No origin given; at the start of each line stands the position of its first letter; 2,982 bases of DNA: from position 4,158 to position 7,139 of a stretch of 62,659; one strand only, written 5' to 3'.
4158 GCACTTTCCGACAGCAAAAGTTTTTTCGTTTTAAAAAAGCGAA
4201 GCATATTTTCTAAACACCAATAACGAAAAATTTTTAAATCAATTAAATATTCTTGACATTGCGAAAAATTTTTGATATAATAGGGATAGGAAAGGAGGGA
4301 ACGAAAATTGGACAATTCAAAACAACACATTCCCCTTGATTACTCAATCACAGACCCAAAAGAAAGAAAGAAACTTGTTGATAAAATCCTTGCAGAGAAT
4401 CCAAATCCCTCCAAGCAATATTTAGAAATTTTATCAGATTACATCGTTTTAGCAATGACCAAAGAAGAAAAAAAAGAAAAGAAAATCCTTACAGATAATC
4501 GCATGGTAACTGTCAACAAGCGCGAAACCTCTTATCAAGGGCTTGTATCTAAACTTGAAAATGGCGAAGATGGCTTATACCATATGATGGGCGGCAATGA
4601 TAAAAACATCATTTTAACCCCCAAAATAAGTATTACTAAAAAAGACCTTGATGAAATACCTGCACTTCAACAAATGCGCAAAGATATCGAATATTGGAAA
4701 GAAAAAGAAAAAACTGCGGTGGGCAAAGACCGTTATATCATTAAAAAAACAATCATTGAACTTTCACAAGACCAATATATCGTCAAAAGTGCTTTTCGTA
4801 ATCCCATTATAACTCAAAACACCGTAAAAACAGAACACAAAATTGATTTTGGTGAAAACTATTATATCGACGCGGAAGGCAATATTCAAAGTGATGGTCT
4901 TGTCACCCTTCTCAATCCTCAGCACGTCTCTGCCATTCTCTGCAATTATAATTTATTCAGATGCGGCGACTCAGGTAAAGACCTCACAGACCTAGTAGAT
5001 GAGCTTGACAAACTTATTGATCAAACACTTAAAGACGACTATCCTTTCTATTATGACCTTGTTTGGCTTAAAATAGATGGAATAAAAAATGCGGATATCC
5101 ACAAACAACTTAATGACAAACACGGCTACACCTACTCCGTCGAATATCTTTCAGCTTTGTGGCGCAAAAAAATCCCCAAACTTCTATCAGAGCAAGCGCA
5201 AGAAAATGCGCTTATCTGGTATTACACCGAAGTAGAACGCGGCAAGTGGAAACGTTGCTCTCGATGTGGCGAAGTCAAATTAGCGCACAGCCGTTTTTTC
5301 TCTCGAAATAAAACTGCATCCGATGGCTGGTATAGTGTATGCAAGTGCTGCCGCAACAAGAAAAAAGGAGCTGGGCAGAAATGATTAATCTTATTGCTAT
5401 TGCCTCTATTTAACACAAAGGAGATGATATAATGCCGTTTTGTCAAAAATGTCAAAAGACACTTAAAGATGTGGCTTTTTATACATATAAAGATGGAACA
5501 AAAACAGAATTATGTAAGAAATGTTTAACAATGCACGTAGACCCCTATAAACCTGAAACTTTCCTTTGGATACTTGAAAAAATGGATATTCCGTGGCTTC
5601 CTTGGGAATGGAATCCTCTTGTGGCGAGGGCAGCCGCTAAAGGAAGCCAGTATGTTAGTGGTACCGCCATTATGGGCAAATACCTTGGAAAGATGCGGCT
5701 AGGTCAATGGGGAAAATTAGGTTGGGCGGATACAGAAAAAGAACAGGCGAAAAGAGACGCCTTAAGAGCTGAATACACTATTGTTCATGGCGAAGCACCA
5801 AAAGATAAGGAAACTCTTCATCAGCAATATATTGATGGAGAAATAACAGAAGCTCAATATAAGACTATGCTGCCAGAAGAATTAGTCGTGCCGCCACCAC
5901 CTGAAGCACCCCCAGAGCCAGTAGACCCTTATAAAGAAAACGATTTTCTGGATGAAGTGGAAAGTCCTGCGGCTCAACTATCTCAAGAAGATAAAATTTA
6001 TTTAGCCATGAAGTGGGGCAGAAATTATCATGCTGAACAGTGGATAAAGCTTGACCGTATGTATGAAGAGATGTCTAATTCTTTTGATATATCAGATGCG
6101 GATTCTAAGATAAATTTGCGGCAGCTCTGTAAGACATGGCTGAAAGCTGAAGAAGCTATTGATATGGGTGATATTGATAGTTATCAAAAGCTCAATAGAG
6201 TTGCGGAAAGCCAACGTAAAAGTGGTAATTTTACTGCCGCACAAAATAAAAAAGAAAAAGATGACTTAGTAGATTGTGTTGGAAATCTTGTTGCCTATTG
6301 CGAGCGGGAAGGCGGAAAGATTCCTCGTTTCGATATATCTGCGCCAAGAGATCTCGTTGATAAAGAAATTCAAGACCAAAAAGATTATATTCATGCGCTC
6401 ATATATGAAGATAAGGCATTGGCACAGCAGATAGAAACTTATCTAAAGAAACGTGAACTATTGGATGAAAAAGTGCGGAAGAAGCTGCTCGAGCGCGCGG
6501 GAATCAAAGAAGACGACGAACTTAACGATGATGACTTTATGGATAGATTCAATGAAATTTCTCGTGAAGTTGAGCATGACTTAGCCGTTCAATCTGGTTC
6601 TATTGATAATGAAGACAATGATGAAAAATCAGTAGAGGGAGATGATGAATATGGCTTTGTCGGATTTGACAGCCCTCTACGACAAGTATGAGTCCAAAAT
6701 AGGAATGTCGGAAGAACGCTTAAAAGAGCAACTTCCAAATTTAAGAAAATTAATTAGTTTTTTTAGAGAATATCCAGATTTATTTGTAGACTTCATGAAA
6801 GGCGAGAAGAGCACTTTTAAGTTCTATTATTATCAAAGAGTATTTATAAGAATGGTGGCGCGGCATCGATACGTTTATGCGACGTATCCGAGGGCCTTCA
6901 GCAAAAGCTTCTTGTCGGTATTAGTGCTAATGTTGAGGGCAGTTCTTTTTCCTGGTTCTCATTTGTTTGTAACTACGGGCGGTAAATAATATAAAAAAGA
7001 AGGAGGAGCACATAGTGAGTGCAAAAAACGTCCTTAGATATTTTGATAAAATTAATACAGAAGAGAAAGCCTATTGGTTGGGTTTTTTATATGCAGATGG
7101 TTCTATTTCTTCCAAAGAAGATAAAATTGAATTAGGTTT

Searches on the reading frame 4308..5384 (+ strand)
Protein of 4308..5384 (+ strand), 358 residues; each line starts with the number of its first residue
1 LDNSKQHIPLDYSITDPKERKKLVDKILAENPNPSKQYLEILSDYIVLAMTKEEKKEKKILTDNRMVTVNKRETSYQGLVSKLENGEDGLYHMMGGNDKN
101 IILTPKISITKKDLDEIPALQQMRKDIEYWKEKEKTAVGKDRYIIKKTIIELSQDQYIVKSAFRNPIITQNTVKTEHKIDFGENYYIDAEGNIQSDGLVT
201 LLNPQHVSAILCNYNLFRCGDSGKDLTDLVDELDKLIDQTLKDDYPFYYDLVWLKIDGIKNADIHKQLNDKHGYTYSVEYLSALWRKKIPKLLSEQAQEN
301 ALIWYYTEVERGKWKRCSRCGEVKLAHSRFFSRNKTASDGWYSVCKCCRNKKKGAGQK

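Call 11: search_protein_families(library=phrogs, proteins=[window:4308-5384:+], max_evalue=0.001)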
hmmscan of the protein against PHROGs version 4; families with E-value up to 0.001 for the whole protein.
window:4308-5384:+ (358 aa): 3 families
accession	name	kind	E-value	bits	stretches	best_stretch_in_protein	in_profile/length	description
phrog_5767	-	transcription regulation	1.8e-44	153.7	1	37-352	77-393/393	sigma factor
phrog_1035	-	DNA, RNA and nucleotide metabolism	2.6e-05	25.2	1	311-353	60-100/271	endonuclease VII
phrog_5558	-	moron, auxiliary metabolic gene and host takeover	0.00049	21.4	0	315-353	9-45/130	Lar-like restriction alleviation protein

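Call 13: find_related_loci(query=window:4308-5384:+, collection=viral_contigs, flank=8000)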
Query window:4308-5384:+ (358 aa) in viral_contigs; peptide patterns used: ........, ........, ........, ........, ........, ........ (x = any residue, [..] = any of these).
90 stretches matched a pattern; 3 encode a relative of the query (tblastn E <= 1e-3); 3 distinct loci.
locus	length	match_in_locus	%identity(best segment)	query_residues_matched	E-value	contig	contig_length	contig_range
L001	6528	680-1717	80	8-353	0e+0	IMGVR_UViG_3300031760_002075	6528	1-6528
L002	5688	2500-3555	51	1-349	3e-104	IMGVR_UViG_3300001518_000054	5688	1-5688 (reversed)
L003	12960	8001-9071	47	1-352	2e-103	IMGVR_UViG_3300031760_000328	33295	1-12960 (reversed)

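Call 14: search_dna_similar(query=window:4308-5384:+, collection=phages, mode=protein)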
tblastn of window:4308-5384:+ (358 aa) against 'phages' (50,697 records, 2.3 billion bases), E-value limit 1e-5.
Records with a match: 11; places in all: 11; records where one place covers at least 80% of the query: 10.
Best place of each record, by identity: <60% 11.
By first word of the organism name: Enterococcus 7; Brevibacillus 2; Bacteriophage 1; Mammaliicoccus 1.
By host as written in the record: Enterococcus faecium 4; Enterococcus faecalis 2; Brevibacillus laterosporus 2; - 1; Enterococcus faecium 374iF1 (22) 1; Mammaliicoccus sciuri Dog036 1.
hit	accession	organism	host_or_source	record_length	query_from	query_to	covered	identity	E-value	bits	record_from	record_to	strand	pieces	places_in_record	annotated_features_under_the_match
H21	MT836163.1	Bacteriophage sp.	human fecal samples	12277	7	352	97%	54.4%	7e-120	386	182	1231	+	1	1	record has no annotation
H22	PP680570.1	Enterococcus phage VRE9_4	Enterococcus faecium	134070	60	356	83%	38.8%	2e-54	198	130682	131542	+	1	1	sigma factor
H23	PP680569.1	Enterococcus phage VRE9_3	Enterococcus faecium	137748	60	356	83%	38.8%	2e-54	197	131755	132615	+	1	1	sigma factor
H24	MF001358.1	Enterococcus phage EF1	Enterococcus faecalis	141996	60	356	83%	38.8%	2e-54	197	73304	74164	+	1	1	hypothetical protein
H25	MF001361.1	Enterococcus phage EF5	Enterococcus faecalis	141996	60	356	83%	38.8%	2e-54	197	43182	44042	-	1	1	hypothetical protein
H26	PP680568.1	Enterococcus phage VRE9_2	Enterococcus faecium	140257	60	356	83%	38.4%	3e-53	194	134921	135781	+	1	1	sigma factor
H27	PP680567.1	Enterococcus phage VRE9_1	Enterococcus faecium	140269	60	356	83%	38.4%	3e-53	194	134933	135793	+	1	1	sigma factor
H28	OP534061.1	Enterococcus phage H1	Enterococcus faecium 374iF1 (22)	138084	60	356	83%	38.1%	2e-54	197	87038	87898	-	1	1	hypothetical protein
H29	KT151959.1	Brevibacillus phage Sundance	Brevibacillus laterosporus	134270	39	352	88%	24.1%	6e-11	70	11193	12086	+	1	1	luxR family protein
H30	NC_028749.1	Brevibacillus phage Sundance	Brevibacillus laterosporus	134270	39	352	88%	24.1%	6e-11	70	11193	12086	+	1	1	sigma factor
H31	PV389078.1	Mammaliicoccus phage phi36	Mammaliicoccus sciuri Dog036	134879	264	350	24%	38.6%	1e-6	56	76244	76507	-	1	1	sigma factor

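Call 18: find_homologous_proteins(query=window:4308-5384:+, max_evalue=1e-20)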
Query window:4308-5384:+ (358 aa): 4755 proteins with E <= 1e-20 among 7849 candidates; the best 120 are listed.
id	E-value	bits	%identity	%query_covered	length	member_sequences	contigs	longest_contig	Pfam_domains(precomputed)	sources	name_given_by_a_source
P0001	6.5e-225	764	93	100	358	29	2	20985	-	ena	-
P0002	2.6e-205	699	85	100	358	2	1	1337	-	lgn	-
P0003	1.2e-202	690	85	99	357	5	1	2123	-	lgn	-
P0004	9.7e-188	641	80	97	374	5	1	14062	-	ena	-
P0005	7.6e-187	638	79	98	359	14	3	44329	-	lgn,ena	-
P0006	4.0e-182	623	77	98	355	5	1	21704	-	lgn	-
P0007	1.8e-181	621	79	97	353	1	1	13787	-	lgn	-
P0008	6.7e-174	596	75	94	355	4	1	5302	-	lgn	-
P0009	1.6e-173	595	74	96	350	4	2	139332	-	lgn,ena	-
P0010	9.9e-169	579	71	99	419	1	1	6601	-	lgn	-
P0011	8.2e-156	536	68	97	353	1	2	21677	-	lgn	-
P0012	9.3e-156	536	68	97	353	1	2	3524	-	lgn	-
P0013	2.8e-155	535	67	99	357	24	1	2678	-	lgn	-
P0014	1.6e-154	532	68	96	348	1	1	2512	-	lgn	-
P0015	1.8e-154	532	66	99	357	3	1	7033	-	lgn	-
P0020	1.1e-141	490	60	97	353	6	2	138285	-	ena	-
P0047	3.7e-132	459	59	96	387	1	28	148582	-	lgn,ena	-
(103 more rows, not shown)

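Call 19: find_encoding_contigs(protein=P0001, flank=10000, max_places=2)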
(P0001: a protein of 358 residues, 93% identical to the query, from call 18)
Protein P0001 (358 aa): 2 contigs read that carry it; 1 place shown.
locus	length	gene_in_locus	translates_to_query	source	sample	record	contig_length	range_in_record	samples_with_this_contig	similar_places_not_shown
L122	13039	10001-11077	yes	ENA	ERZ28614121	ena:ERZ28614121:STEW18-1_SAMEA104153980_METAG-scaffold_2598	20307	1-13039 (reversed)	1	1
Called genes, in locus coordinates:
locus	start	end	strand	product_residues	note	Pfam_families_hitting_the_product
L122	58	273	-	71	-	-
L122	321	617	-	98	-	-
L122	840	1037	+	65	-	-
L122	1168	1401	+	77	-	-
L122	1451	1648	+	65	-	-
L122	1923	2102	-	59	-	-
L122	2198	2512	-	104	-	-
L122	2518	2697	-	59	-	-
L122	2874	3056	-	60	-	-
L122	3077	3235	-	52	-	-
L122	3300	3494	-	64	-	-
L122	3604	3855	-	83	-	-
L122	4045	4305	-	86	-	-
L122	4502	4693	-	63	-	-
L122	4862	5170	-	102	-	-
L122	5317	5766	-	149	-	-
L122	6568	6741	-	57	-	-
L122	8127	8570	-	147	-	-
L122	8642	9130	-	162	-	-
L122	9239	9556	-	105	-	-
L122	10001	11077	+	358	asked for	-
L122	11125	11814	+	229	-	-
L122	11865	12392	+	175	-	-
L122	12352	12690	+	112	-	-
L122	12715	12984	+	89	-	-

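Call 20: find_encoding_contigs(protein=P0005, flank=10000, max_places=2)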
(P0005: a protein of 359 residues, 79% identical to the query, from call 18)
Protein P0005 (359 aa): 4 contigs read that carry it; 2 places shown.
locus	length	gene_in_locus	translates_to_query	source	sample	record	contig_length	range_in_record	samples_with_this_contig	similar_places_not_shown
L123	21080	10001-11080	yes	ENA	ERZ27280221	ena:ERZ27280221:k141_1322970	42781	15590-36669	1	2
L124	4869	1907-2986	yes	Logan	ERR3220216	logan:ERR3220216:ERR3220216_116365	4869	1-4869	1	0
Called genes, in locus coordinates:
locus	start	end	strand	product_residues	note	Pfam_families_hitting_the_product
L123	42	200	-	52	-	-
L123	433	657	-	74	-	-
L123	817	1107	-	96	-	-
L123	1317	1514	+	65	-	-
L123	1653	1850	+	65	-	-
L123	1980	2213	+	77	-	-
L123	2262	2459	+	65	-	-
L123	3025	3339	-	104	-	-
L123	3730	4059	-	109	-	-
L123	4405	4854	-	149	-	-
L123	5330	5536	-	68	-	-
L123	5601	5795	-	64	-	-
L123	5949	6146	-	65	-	-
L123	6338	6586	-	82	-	-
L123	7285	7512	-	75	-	-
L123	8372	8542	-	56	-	-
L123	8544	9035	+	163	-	-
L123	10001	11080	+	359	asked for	-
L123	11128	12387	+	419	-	PF27269:YonG_N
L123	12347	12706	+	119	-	-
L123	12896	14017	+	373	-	PF05265:DUF723 (faint)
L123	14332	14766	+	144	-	-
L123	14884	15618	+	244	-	PF13392:HNH_3, PF07453:NUMOD1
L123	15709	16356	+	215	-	-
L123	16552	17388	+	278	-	PF22083:I-HmuI_NUMOD-like (faint), PF13392:HNH_3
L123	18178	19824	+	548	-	-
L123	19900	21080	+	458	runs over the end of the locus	PF27290:YonD_N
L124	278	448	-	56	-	-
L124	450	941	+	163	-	-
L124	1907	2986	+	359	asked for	-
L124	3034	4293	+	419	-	PF27269:YonG_N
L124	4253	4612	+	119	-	-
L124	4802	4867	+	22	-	?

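Call 21: find_encoding_contigs(protein=P0009, flank=10000, max_places=2)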
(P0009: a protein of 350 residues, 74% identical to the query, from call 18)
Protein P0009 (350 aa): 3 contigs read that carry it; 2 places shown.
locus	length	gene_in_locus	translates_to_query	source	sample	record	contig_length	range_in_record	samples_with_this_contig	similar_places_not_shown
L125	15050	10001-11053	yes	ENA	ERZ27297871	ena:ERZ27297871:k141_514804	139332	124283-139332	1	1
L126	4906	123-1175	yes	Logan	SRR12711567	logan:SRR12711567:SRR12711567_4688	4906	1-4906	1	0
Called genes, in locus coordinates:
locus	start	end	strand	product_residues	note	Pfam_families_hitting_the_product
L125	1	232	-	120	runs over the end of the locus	-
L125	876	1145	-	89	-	-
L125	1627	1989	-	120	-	-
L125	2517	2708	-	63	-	-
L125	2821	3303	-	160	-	-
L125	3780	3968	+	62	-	-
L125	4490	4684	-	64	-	-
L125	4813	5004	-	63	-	-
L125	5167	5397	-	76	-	-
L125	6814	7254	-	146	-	-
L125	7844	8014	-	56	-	-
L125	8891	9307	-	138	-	-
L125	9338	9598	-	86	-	-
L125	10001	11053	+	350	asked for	-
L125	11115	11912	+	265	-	PF27269:YonG_N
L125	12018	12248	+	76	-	-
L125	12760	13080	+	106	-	-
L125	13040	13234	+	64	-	-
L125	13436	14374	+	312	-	PF05265:DUF723 (faint)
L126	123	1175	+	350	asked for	-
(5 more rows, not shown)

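Call 32: find_encoding_contigs(protein=P0006, flank=10000, max_places=1)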
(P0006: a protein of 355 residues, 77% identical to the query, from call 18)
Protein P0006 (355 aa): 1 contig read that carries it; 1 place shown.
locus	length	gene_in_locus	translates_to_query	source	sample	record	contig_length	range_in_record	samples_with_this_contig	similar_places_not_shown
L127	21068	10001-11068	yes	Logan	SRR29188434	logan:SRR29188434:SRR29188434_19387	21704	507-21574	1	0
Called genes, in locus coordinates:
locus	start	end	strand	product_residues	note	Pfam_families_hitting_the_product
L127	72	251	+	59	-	-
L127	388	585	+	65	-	-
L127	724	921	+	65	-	-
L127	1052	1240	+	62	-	-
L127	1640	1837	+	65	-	-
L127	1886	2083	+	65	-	-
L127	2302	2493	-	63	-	PF24024:DUF7336 (weak)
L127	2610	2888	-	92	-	-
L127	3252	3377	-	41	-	-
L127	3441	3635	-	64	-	-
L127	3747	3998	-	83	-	-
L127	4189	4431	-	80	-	-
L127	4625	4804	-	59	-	-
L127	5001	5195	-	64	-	-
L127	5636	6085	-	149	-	-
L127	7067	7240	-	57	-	-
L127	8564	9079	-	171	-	-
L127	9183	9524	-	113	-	-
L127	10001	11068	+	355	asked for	-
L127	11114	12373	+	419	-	PF27269:YonG_N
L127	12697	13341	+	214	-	PF14528:LAGLIDADG_3 (faint)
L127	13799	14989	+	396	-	-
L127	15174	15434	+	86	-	-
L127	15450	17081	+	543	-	-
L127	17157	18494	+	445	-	PF27290:YonD_N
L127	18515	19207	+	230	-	-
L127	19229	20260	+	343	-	PF27364:YonB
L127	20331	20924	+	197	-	-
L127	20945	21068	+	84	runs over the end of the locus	?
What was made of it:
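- Checked: No gene is called in the hub of the relatives (calls 19, 20, 32).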

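Call 33: find_encoding_contigs(protein=P0011, flank=10000, max_places=1)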
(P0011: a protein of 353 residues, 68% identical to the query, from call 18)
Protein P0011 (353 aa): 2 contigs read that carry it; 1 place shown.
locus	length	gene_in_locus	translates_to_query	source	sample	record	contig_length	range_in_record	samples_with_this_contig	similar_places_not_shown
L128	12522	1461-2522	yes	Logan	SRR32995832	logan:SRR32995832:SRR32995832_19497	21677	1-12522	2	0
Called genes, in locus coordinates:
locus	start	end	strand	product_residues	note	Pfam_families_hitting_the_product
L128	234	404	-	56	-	-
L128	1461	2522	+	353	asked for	-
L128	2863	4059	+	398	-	PF27269:YonG_N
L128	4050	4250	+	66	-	-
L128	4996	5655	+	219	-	-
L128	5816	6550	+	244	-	PF13392:HNH_3, PF22083:I-HmuI_NUMOD-like (faint), PF07453:NUMOD1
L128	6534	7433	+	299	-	-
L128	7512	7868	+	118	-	-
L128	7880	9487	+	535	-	-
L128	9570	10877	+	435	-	PF27290:YonD_N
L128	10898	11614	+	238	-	-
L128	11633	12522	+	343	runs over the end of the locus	PF27364:YonB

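Call 34: find_encoding_contigs(protein=P0020, flank=10000, max_places=1)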
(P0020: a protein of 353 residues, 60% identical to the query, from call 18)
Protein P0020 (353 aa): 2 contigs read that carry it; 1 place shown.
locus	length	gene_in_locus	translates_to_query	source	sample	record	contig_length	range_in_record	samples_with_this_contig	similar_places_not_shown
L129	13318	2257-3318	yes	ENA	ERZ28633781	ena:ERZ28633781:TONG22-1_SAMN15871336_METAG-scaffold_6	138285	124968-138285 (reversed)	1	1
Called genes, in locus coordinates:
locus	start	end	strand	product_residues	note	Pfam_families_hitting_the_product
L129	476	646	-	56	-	-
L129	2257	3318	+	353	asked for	-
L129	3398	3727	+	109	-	PF27269:YonG_N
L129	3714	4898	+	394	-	PF27269:YonG_N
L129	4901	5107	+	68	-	-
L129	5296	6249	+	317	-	PF05265:DUF723 (weak)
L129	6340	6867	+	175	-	-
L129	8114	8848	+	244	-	PF13392:HNH_3, PF07453:NUMOD1, PF22083:I-HmuI_NUMOD-like (weak)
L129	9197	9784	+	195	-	PF13392:HNH_3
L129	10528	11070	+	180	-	-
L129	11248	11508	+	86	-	-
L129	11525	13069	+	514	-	-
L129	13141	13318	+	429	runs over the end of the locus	PF27290:YonD_N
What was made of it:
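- Several assemblies of relatives break at the hub: L124, L128 and L129 (calls 20, 33, 34).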

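Call 35: find_encoding_contigs(protein=P0047, flank=10000, max_places=1)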
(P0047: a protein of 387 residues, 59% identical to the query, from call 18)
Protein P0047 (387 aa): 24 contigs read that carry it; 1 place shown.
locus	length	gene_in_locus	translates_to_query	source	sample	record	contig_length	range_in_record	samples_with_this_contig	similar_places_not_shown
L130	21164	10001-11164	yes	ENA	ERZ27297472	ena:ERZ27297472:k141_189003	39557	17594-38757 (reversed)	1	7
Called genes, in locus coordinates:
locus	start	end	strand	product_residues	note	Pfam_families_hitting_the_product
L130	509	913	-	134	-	-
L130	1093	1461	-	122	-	-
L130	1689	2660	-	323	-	-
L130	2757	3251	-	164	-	-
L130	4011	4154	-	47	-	-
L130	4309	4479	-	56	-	-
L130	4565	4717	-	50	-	-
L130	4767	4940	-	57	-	-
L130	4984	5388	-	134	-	-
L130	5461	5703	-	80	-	-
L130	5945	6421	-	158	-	-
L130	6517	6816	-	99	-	-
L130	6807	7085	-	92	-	-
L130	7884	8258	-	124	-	-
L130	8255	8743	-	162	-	-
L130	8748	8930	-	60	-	-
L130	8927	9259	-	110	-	-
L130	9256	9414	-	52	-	-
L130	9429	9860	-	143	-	-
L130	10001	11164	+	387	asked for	-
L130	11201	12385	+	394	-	PF27269:YonG_N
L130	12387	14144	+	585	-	-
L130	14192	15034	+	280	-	PF01541:GIY-YIG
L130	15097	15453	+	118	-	-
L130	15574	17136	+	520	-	-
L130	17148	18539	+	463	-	PF27290:YonD_N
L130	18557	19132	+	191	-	-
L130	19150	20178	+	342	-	PF27364:YonB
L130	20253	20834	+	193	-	-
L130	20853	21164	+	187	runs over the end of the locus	-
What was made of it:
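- The phage is SPbeta-like: YonG_N, YonD_N and YonB domains in syntenic genes (calls 20, 32-35).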

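Call 55: search_protein_families(library=pfam, proteins=[window:4308-5384:+, L123:1317-1514:+, L123:4405-4854:-], max_evalue=0.01)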
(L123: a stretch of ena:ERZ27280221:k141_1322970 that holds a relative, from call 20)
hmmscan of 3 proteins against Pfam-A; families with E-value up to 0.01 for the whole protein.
window:4308-5384:+ (358 aa): 0 families

L123:1317-1514:+ (65 aa): 0 families

L123:4405-4854:- (149 aa): 2 families
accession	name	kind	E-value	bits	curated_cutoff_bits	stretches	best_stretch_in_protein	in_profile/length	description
PF00702.32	Hydrolase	-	0.0019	19.1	26.4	0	32-79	89-135/191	haloacid dehalogenase-like hydrolase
PF06941.18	NT5C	-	0.0043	17.4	24.8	0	62-127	84-146/180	5' nucleotidase, deoxy (Pyrimidine), cytosolic type C protein (NT5C)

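Call 71: search_protein_families(library=pfam, proteins=[L125:8891-9307:-, L125:9338-9598:-, L122:8127-8570:-, L122:8642-9130:-, L122:9239-9556:-, L127:8564-9079:-, L127:9183-9524:-, L125:6814-7254:-, L130:9429-9860:-, L130:7884-8258:-], max_evalue=0.01)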
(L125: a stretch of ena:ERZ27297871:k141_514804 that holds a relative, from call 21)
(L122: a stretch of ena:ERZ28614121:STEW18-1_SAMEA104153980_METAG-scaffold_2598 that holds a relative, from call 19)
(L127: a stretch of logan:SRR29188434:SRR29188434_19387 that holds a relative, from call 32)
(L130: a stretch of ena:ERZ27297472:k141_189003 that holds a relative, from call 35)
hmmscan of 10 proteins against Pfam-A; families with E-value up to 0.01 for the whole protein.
L125:8891-9307:- (138 aa): 0 families

L125:9338-9598:- (86 aa): 0 families

L122:8127-8570:- (147 aa): 0 families

L122:8642-9130:- (162 aa): 0 families

L122:9239-9556:- (105 aa): 0 families

L127:8564-9079:- (171 aa): 0 families

L127:9183-9524:- (113 aa): 0 families

L125:6814-7254:- (146 aa): 0 families

L130:9429-9860:- (143 aa): 1 family
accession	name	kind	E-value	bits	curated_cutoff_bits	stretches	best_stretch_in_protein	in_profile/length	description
PF21655.3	L544_NTransf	-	0.0037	17.6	27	1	43-104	66-125/193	L544, nucleotidyltransferase domain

L130:7884-8258:- (124 aa): 0 families
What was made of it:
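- On Partition centromere (parC/parS): No par-like gene is adjacent in the window, L125 or L122 (calls 11, 55, 71).
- No recognisable DNA-binding protein is encoded next to the hub (calls 55, 71). No par, tub or small-terminase gene adjoins the hub (calls 11, 55, 71).
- Tried and rejected: Pfam and PHROGs searches of the small neighbouring proteins in the window and in relatives found no DNA-binding domain (calls 55, 71).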

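Call 81: search_protein_families(library=pfam, proteins=[L130:1093-1461:-, L125:1627-1989:-, L130:509-913:-, L130:1689-2660:-], max_evalue=0.05)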
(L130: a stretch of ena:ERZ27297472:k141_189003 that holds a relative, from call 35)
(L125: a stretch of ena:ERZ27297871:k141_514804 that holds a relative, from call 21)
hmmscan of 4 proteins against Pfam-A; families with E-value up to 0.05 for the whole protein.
L130:1093-1461:- (122 aa): 2 families
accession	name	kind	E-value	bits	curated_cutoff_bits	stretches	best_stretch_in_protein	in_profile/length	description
PF17516.8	ProQ_C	-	0.028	14.2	23.3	0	57-85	3-31/51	ProQ C-terminal domain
PF18576.7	HTH_52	-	0.038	14.7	26.6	0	68-112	6-51/64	Helix-turn-helix domain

L125:1627-1989:- (120 aa): 3 families
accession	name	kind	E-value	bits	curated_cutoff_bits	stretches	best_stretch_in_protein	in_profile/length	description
PF21360.3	PylC-like_N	-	0.012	16.1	27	1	4-45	48-89/96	PylC-like, N-terminal domain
PF17601.7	DUF5497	-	0.039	14.7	27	0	29-76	12-59/89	Family of unknown function (DUF5497)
PF15047.11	DUF4533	-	0.042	13.9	28.6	0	3-48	172-217/225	Protein of unknown function (DUF4533)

L130:509-913:- (134 aa): 0 families

L130:1689-2660:- (323 aa): 0 families

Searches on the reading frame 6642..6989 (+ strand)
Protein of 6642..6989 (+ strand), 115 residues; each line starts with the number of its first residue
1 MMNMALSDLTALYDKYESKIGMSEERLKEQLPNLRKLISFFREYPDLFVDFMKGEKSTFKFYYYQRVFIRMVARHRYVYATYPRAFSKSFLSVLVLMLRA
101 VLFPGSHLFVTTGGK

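Call 11: search_protein_families(library=phrogs, proteins=[window:6642-6989:+], max_evalue=0.001)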
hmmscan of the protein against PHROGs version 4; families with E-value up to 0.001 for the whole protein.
window:6642-6989:+ (115 aa): 1 family
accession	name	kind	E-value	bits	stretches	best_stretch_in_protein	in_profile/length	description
phrog_15503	-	unknown function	3.2e-30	106.3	1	15-115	25-125/245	-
